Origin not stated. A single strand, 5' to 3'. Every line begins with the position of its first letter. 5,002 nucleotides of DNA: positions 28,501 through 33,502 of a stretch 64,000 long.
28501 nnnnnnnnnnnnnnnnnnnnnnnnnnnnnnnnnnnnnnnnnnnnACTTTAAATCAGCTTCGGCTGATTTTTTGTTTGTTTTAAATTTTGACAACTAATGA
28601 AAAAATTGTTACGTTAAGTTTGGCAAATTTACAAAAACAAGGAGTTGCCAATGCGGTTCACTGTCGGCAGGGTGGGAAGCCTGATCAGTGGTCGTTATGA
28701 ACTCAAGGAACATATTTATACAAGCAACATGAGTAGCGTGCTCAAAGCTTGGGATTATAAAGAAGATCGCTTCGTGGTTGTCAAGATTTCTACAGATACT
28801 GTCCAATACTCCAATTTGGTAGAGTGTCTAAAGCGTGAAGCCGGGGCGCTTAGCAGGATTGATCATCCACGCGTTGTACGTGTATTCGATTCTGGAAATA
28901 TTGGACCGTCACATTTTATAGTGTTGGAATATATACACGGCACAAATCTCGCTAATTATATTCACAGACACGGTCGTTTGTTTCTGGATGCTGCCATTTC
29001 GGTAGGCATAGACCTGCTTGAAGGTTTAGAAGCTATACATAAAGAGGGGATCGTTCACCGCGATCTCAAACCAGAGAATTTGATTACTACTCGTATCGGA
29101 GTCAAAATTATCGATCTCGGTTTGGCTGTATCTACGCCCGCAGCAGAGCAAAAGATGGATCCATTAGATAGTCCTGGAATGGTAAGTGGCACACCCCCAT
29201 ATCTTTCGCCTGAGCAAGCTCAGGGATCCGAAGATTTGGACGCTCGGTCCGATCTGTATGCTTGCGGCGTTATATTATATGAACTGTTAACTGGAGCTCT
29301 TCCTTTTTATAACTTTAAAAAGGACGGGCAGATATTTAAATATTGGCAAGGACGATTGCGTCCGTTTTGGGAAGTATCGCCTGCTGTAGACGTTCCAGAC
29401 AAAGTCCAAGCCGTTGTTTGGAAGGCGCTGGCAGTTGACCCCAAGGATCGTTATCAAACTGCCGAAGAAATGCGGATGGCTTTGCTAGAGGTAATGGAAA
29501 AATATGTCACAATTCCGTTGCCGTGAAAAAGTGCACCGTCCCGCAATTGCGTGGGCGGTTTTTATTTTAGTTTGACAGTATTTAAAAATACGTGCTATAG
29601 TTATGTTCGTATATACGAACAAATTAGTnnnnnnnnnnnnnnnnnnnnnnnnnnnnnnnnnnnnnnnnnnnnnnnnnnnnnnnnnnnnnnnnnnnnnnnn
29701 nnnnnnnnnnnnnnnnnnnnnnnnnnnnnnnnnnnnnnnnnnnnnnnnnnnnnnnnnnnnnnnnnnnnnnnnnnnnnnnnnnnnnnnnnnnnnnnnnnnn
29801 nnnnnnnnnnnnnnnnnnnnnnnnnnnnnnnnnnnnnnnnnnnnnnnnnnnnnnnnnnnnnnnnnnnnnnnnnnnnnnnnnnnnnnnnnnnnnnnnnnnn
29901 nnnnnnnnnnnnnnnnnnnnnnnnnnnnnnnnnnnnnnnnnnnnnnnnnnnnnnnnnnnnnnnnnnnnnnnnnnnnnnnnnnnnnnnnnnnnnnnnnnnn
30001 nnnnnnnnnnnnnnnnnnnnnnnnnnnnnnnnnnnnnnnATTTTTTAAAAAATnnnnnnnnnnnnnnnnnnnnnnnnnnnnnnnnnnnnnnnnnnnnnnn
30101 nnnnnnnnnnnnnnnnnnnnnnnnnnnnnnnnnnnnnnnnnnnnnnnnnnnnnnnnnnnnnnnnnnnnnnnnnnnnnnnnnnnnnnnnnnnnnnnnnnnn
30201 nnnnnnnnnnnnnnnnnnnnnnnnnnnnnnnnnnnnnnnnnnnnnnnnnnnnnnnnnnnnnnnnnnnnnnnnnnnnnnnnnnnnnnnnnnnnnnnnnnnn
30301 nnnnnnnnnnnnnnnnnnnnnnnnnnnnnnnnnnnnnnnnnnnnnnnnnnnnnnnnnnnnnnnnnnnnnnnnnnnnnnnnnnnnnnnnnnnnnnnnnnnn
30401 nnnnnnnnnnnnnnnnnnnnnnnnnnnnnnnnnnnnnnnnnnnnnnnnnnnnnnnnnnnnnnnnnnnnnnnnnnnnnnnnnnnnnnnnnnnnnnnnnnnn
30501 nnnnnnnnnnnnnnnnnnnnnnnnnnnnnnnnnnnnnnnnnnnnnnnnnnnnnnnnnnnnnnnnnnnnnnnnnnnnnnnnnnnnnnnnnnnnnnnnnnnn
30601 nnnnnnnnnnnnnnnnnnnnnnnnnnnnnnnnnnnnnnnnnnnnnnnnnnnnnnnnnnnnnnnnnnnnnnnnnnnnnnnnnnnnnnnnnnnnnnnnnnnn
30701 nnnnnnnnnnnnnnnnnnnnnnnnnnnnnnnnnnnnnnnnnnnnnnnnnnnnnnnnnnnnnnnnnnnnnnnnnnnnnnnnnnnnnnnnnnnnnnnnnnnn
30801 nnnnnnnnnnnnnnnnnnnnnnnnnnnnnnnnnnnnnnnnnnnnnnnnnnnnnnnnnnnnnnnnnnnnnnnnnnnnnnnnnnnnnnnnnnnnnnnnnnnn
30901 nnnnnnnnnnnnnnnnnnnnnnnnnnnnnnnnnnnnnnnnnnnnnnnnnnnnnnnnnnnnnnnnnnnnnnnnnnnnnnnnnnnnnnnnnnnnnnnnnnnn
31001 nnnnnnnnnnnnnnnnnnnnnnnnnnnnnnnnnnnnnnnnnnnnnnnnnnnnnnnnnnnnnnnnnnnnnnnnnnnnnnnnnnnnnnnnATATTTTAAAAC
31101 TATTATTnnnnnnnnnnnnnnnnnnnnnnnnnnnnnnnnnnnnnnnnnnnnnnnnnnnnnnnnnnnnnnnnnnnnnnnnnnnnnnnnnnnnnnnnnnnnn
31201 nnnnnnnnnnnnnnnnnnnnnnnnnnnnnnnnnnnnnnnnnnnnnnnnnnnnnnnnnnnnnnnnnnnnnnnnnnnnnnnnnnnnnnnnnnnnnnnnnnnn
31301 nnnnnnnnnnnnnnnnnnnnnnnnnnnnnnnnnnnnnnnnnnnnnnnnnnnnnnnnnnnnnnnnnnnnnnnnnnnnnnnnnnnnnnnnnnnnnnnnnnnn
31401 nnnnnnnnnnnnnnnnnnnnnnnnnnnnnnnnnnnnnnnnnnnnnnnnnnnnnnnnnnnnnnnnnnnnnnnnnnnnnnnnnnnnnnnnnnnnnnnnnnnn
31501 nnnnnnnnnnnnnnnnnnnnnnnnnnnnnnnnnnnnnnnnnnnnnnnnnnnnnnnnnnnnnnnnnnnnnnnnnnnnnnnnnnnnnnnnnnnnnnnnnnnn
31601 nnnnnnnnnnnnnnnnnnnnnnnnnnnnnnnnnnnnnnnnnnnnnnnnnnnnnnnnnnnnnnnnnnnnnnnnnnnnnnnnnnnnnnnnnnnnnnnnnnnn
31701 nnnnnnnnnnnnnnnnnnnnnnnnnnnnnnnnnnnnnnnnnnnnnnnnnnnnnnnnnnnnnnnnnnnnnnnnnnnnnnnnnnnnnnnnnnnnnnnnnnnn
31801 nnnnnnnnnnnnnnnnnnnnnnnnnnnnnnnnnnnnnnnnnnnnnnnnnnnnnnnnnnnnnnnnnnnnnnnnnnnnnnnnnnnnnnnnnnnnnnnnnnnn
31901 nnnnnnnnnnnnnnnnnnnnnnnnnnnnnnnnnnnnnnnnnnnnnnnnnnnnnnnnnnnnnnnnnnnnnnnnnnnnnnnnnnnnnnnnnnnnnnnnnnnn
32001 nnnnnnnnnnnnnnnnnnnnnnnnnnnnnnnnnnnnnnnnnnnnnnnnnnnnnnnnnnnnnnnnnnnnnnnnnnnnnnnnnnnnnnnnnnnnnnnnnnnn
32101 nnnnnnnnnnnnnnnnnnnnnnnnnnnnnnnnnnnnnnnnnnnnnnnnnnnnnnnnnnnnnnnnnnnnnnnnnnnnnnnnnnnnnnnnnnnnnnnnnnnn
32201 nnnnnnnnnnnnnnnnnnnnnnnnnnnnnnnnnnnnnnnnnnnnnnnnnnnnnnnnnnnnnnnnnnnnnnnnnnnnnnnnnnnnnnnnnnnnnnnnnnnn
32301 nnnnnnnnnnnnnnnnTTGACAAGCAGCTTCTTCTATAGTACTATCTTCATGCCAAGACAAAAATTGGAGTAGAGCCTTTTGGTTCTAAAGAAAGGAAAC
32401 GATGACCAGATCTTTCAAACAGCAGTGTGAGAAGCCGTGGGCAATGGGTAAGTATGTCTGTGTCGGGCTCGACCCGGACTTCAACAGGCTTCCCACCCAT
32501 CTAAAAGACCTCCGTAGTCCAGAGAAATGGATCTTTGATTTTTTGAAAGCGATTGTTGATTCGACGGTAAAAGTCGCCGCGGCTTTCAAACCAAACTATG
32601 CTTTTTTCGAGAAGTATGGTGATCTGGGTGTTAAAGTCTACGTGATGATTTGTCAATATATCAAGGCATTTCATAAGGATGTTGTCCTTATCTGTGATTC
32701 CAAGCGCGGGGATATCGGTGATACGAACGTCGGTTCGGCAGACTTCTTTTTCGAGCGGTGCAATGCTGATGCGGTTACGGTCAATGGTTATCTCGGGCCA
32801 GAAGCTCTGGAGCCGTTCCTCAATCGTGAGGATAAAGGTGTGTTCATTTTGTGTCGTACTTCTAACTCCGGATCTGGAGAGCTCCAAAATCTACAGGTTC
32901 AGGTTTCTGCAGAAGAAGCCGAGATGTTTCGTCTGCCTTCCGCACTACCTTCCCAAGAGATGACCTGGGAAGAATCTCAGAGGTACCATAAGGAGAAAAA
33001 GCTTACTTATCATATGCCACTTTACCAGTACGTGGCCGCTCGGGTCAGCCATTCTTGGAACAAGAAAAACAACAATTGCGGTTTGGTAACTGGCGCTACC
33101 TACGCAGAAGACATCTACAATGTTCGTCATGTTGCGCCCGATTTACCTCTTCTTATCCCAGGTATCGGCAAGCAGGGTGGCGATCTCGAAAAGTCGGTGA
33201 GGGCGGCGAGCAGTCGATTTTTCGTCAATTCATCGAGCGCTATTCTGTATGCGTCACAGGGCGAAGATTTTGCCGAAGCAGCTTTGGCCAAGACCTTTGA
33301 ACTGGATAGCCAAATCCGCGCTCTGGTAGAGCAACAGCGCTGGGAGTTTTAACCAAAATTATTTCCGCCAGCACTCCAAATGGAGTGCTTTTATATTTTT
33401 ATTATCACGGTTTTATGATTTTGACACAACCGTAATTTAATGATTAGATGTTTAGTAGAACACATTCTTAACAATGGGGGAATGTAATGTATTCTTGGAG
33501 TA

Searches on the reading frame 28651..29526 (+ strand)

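Call 51: search_protein_families(library=pfam, proteins=[window:28651-29526:+], max_evalue=0.001)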
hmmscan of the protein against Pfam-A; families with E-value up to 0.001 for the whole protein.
window:28651-29526:+ (291 aa): 4 families
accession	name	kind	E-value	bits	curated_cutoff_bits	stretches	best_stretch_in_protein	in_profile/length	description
PF00069.31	Pkinase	-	2.6e-41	142.2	31.7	1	17-273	2-257/263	Protein kinase domain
PF07714.23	PK_Tyr_Ser-Thr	-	5.3e-25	88.6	23.1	1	25-269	10-250/258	Protein tyrosine and serine/threonine kinase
PF01636.29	APH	-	0.00014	22.1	23.2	0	131-165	167-203/239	Phosphotransferase enzyme family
PF01163.29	RIO1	-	0.00095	19.3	22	0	40-162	37-154/187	RIO domain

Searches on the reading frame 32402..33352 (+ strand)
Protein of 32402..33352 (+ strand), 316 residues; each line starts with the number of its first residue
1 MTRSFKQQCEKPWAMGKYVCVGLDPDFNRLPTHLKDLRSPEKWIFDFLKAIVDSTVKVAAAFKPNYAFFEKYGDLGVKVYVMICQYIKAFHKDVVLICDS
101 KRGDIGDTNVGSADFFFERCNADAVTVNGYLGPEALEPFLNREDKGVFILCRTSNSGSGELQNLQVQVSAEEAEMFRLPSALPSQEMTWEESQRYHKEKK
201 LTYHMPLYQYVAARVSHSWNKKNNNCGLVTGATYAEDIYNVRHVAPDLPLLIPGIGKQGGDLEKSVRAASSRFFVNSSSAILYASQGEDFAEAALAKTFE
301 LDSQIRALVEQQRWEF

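Call 51: search_protein_families(library=pfam, proteins=[window:32402-33352:+], max_evalue=0.001)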
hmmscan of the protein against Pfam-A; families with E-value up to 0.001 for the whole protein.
window:32402-33352:+ (316 aa): 1 family
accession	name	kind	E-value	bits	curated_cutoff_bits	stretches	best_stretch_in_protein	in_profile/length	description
PF00215.30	OMPdecase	-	4.3e-22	79.5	27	1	18-170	2-132/221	Orotidine 5'-phosphate decarboxylase / HUMPS family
